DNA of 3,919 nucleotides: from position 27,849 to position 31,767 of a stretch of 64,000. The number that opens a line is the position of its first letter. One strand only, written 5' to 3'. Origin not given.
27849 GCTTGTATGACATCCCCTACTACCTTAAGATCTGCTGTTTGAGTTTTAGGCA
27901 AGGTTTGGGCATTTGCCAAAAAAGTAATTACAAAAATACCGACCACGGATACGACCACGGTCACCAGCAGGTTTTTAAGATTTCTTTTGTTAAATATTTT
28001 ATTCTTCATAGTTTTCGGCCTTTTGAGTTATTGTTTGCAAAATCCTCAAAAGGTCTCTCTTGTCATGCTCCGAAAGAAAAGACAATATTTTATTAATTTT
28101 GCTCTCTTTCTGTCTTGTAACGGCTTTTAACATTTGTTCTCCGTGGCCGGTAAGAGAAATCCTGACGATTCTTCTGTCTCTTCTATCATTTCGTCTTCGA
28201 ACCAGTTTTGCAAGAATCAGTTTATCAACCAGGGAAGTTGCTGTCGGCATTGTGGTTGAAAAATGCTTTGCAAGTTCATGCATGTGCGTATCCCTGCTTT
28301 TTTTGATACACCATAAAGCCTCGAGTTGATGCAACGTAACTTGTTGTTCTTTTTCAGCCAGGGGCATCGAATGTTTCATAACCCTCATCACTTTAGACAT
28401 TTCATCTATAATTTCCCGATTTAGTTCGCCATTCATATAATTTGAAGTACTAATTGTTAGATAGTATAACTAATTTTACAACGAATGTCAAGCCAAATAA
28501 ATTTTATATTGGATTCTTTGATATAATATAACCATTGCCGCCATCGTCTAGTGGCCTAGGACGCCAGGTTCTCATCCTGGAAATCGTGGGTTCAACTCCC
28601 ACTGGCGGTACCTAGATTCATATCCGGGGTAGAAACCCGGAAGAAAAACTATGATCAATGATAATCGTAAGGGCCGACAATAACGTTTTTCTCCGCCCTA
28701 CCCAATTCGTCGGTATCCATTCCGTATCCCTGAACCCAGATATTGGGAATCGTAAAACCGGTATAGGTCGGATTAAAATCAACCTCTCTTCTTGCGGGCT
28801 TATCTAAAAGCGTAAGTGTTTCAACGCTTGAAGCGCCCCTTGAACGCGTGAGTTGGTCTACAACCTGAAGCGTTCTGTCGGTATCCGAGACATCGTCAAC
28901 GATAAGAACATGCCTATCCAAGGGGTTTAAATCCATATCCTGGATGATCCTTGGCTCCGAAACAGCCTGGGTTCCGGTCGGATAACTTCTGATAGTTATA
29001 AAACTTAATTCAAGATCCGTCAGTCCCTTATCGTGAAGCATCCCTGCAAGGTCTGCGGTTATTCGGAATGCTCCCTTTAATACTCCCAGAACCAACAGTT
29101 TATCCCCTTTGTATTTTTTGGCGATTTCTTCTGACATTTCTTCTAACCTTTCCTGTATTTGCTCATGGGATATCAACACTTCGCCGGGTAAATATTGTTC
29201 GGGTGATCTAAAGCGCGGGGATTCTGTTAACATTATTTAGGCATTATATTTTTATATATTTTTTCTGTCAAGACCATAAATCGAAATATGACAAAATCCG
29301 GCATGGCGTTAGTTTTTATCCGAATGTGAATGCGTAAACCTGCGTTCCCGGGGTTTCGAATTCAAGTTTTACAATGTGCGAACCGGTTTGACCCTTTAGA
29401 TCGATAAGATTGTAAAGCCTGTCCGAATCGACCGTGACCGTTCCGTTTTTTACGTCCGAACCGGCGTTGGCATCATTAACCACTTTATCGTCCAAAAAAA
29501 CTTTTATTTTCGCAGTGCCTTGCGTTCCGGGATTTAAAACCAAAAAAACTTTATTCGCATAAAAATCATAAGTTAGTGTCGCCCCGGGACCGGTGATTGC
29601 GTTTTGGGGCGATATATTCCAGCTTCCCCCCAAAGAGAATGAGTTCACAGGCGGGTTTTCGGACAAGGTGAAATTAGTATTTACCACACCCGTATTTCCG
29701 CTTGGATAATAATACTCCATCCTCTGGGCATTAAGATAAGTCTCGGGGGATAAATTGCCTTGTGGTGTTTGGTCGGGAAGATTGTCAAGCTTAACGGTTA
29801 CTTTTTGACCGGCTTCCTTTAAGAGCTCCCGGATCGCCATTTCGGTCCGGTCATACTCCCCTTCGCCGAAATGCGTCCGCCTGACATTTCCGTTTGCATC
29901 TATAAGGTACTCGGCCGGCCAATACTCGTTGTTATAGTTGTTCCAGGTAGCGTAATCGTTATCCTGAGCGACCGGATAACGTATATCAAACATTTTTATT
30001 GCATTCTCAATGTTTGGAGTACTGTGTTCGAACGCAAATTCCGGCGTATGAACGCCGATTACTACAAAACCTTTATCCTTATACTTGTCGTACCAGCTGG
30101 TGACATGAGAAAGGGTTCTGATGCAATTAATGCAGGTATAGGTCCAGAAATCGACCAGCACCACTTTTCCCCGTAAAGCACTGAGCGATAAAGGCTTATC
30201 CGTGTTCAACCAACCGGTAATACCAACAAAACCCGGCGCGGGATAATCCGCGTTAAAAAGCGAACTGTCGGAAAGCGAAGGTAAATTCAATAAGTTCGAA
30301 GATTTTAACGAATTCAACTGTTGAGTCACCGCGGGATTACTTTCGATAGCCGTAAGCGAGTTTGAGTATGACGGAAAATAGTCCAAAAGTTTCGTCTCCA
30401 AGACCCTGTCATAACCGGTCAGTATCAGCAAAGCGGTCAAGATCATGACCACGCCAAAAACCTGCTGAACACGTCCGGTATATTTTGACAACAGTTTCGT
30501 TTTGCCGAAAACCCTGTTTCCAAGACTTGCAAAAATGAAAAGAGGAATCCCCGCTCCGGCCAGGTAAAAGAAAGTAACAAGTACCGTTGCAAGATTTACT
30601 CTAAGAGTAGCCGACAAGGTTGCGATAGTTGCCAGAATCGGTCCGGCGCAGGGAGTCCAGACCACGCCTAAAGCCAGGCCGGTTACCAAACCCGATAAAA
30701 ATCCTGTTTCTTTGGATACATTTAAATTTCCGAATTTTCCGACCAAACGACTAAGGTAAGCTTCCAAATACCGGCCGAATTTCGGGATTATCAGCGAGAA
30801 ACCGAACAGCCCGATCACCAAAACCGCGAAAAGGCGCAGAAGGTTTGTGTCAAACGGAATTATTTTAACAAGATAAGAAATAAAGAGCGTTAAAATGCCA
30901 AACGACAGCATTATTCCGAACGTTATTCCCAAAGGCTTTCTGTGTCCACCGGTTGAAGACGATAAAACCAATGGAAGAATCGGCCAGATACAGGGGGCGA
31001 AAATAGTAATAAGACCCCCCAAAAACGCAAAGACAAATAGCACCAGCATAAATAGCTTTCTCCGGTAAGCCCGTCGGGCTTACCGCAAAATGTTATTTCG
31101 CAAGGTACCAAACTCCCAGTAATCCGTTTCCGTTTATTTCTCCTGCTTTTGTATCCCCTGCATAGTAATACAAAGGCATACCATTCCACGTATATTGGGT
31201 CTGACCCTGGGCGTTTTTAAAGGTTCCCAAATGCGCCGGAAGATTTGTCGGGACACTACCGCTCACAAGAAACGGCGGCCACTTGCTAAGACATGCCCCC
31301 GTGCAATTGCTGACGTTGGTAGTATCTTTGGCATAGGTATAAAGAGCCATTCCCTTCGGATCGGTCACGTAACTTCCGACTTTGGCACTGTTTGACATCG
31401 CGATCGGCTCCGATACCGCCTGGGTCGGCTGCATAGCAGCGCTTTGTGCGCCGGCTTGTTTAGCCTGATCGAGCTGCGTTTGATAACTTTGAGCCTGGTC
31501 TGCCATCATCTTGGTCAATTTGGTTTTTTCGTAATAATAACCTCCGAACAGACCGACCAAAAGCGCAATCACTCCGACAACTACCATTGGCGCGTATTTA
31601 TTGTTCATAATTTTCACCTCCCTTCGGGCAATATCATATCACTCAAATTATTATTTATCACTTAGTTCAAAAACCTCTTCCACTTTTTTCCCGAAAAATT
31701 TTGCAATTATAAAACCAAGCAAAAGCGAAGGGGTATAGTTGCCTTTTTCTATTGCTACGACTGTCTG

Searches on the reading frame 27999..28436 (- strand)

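Call 8: search_protein_families(library=pfam, proteins=[window:27999-28436:-], max_evalue=0.001)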
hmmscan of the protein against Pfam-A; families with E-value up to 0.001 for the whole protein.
window:27999-28436:- (145 aa): 2 families
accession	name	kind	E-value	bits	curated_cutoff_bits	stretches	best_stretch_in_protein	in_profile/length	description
PF01047.28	MarR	-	5.5e-11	42.6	24.6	1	34-91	2-59/59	MarR family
PF12802.13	MarR_2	-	1.5e-07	31.9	27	1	32-90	2-61/61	MarR family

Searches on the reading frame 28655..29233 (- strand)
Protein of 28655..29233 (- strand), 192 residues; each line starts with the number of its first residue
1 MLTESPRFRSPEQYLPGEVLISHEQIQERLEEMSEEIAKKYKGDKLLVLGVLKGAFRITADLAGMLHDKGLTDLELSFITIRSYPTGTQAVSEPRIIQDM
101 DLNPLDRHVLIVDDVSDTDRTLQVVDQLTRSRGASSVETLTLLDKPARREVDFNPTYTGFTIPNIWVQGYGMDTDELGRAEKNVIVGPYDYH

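Call 8: search_protein_families(library=pfam, proteins=[window:28655-29233:-], max_evalue=0.001)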
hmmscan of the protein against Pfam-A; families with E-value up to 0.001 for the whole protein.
window:28655-29233:- (192 aa): 1 family
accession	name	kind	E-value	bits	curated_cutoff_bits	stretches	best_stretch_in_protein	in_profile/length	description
PF00156.33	Pribosyltran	-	4.1e-23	81.9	26.3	1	24-173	3-156/158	Phosphoribosyl transferase domain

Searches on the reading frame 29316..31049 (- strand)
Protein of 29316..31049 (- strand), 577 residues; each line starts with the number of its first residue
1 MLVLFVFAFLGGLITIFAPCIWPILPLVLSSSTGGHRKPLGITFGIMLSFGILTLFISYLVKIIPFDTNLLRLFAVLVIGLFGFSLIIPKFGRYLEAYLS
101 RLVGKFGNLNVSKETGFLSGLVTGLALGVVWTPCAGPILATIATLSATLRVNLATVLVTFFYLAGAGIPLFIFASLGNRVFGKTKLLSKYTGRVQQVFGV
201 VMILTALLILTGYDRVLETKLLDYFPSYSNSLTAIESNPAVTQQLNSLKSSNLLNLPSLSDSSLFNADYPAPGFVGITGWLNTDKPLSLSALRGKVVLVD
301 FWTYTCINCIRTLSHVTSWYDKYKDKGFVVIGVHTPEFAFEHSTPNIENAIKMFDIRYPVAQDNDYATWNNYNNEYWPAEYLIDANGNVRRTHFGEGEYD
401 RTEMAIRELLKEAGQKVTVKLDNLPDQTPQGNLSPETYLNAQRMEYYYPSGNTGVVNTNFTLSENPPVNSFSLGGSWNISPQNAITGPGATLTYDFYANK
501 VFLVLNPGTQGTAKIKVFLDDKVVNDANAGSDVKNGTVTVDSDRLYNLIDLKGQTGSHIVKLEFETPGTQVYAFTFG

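Call 8: search_protein_families(library=pfam, proteins=[window:29316-31049:-], max_evalue=0.001)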
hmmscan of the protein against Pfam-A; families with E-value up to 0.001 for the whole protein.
window:29316-31049:- (577 aa): 5 families
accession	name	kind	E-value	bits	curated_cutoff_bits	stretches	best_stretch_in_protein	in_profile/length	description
PF17991.7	Thioredoxin_10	-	4.4e-32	112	27.1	1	434-577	1-142/142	Thioredoxin like C-terminal domain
PF00578.27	AhpC-TSA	-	7.7e-12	45.7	26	1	284-391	15-123/124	AhpC/TSA family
PF02683.22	DsbD_TM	-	1.7e-10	41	27.1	1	3-210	2-215/219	Cytochrome C biogenesis protein transmembrane domain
PF13905.12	Thioredoxin_8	-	3e-10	40.7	27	1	294-389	1-94/94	Thioredoxin-like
PF08534.16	Redoxin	-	3.8e-10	40.2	26.6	1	282-398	16-137/148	Redoxin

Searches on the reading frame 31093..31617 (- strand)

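Call 8: search_protein_families(library=pfam, proteins=[window:31093-31617:-], max_evalue=0.001)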
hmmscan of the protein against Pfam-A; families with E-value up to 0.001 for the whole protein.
window:31093-31617:- (174 aa): 1 family
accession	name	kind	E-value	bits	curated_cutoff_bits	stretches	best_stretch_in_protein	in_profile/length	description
PF03640.20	Lipoprotein_15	-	5.1e-25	87.1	24.4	2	78-116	5-46/47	Secreted repeat of unknown function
